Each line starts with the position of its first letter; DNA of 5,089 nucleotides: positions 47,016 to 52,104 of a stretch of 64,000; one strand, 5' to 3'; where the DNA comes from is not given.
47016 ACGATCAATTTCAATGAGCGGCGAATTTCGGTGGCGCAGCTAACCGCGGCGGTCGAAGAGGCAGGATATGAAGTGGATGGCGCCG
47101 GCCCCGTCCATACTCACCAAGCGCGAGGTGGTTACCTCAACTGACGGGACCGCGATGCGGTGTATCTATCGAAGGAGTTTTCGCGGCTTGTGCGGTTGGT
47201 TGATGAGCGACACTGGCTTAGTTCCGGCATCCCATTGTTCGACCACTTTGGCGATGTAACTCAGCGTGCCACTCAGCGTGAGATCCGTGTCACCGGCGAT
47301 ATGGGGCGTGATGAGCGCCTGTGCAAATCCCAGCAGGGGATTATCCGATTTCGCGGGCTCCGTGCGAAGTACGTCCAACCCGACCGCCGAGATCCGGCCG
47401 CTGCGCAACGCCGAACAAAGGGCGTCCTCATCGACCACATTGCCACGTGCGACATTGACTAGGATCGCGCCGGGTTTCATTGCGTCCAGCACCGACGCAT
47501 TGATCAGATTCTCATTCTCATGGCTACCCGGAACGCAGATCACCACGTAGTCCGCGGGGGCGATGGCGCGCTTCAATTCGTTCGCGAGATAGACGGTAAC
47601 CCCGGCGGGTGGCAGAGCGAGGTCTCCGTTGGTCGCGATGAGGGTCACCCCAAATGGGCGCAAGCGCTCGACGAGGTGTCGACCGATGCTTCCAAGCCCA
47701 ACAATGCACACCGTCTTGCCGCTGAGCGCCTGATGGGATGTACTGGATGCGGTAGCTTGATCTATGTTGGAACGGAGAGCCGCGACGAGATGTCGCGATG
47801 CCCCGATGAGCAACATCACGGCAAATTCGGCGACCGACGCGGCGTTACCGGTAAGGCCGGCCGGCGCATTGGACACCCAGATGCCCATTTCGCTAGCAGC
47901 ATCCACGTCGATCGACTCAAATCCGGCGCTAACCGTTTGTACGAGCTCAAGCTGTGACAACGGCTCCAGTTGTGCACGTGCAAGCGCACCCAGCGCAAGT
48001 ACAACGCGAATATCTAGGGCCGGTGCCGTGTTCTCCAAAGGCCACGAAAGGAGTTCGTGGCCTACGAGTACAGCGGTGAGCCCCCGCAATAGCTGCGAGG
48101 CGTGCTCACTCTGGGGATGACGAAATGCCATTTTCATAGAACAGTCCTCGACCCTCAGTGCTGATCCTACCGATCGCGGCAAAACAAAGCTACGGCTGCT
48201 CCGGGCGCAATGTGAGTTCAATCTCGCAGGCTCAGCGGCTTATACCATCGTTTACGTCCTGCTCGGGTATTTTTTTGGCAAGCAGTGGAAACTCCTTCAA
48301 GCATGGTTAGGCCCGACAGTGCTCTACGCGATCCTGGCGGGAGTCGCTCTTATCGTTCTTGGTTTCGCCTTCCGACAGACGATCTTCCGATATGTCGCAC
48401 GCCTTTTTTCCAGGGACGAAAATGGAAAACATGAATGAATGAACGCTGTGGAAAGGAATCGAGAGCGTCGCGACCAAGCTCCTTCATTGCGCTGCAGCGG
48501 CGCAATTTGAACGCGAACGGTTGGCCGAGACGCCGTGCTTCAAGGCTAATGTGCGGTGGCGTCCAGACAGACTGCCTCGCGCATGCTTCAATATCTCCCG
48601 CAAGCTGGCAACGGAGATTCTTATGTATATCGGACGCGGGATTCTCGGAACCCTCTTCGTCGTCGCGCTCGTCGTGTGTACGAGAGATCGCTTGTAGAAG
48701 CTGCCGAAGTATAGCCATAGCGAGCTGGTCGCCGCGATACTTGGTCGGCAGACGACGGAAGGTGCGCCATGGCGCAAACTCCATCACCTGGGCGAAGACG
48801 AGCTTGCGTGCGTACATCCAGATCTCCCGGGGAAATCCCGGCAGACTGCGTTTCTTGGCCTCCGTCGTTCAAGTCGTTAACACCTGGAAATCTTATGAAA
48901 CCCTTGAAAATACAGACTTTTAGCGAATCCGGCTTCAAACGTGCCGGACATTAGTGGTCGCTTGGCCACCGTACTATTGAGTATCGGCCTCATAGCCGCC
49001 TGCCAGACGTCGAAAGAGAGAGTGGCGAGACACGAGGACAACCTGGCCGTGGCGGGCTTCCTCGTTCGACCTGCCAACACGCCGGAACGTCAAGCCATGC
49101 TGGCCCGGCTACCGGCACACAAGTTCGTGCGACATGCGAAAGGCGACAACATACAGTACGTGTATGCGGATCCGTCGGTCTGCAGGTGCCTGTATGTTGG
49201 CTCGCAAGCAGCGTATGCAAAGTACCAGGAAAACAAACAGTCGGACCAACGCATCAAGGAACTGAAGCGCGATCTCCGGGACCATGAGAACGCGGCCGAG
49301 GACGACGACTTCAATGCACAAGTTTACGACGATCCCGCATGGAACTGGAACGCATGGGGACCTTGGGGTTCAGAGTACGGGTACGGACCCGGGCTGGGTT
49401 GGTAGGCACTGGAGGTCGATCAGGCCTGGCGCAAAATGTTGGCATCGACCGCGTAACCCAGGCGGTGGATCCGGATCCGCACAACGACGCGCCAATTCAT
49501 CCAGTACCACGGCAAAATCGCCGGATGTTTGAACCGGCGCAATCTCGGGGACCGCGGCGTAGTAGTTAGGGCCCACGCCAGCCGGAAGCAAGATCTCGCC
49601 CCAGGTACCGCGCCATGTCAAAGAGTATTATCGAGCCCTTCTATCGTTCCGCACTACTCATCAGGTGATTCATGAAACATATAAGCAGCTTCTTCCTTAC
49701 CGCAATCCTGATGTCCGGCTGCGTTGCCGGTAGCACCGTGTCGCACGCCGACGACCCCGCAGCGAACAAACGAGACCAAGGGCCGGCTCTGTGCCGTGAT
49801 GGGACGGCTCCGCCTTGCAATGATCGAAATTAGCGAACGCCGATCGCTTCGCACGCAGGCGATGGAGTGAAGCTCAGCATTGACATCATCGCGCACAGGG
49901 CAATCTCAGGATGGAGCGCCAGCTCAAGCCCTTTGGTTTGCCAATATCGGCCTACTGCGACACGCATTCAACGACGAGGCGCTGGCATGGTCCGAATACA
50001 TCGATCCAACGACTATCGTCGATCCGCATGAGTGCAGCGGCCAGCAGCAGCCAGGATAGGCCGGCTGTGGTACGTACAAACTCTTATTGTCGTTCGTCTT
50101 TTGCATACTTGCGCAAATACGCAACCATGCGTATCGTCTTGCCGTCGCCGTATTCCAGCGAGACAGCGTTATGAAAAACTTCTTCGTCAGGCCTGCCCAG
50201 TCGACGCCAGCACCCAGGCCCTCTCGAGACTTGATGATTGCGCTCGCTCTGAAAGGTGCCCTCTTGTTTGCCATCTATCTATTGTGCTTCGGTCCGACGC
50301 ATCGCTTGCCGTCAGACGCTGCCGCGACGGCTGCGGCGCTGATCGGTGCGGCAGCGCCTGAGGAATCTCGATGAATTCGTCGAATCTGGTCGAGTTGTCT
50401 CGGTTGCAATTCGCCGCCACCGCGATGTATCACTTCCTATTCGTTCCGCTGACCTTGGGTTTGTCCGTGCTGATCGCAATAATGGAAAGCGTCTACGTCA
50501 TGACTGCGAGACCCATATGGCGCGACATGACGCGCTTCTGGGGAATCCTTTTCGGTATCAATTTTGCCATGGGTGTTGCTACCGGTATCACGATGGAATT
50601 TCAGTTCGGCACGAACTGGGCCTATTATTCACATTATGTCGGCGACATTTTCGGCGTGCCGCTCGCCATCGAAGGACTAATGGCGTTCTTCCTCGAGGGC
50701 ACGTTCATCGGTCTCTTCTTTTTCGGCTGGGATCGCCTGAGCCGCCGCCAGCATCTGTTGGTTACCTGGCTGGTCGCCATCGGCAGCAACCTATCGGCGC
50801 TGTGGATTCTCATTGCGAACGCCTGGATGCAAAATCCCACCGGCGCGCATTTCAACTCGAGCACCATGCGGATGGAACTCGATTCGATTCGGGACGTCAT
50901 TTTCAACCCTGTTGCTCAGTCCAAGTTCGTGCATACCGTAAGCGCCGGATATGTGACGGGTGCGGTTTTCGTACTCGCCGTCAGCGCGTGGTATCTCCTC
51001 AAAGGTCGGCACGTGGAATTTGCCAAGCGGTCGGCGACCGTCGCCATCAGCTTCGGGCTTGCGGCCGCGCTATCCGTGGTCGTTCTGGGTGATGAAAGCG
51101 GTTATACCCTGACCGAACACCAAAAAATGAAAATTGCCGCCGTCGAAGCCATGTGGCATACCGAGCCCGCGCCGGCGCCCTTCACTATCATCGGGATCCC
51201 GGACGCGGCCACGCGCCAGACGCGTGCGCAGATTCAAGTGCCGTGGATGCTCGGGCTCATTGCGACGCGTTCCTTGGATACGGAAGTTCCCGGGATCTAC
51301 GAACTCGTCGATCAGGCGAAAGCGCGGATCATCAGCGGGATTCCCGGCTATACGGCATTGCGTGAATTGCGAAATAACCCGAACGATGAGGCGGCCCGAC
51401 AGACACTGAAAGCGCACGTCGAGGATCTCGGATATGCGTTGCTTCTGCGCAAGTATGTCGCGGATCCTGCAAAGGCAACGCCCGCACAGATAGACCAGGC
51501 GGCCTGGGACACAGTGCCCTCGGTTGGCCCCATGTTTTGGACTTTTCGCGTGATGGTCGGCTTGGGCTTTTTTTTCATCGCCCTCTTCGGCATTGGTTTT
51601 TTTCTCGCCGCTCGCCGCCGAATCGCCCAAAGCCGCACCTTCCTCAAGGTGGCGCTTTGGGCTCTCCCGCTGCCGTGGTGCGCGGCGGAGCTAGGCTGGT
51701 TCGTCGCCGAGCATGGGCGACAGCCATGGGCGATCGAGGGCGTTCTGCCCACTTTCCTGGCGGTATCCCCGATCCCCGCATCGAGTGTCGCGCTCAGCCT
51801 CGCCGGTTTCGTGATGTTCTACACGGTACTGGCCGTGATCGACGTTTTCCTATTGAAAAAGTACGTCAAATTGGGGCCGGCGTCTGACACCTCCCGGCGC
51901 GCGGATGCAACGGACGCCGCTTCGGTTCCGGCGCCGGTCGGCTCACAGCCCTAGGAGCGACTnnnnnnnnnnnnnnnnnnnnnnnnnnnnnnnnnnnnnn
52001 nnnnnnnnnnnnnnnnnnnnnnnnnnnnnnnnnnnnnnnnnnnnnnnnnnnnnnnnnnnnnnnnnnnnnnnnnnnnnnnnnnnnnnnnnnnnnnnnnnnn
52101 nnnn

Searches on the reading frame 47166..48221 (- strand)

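Call 8: search_protein_families(library=pfam, proteins=[window:47166-48221:-])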
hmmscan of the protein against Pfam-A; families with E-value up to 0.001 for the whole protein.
window:47166-48221:- (351 aa): 5 families
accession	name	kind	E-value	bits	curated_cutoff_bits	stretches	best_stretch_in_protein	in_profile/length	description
PF02826.25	2-Hacid_dh_C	-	3e-46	157.5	25.1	1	135-309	1-178/178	D-isomer specific 2-hydroxyacid dehydrogenase, NAD binding domain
PF00389.36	2-Hacid_dh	-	1.6e-11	44.5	24.6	1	65-174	36-103/134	D-isomer specific 2-hydroxyacid dehydrogenase, catalytic domain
PF03446.21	NAD_binding_2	-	1.5e-06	28.8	21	1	171-285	2-120/161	NAD binding domain of 6-phosphogluconate dehydrogenase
PF00670.27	AdoHcyase_NAD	-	5.4e-06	27.1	27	1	161-259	16-111/162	S-adenosyl-L-homocysteine hydrolase, NAD binding domain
PF07991.19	KARI_N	-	2e-05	24.7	20.6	1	166-256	2-93/165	Acetohydroxy acid isomeroreductase, NADPH-binding domain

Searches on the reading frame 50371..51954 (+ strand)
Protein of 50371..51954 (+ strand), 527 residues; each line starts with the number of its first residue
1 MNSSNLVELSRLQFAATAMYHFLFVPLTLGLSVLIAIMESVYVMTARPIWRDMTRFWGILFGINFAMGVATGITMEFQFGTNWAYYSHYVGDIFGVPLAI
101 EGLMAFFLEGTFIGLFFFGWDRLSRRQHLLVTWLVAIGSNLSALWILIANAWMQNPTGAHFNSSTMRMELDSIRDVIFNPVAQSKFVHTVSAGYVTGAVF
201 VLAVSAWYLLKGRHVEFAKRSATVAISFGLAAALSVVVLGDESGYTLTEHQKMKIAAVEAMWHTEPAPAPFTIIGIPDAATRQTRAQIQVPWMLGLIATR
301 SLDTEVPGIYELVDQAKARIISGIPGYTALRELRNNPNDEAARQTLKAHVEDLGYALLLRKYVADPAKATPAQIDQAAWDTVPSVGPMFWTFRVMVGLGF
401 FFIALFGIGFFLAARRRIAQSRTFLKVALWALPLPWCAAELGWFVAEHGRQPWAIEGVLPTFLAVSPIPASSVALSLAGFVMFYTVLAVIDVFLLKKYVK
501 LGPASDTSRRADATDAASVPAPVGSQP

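Call 8: search_protein_families(library=pfam, proteins=[window:50371-51954:+])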
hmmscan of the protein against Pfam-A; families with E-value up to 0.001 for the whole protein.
window:50371-51954:+ (527 aa): 1 family
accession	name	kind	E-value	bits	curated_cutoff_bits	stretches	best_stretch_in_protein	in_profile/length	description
PF01654.22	Cyt_bd_oxida_I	-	7.7e-173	575.3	26.2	1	9-503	1-418/418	Cytochrome bd terminal oxidase subunit I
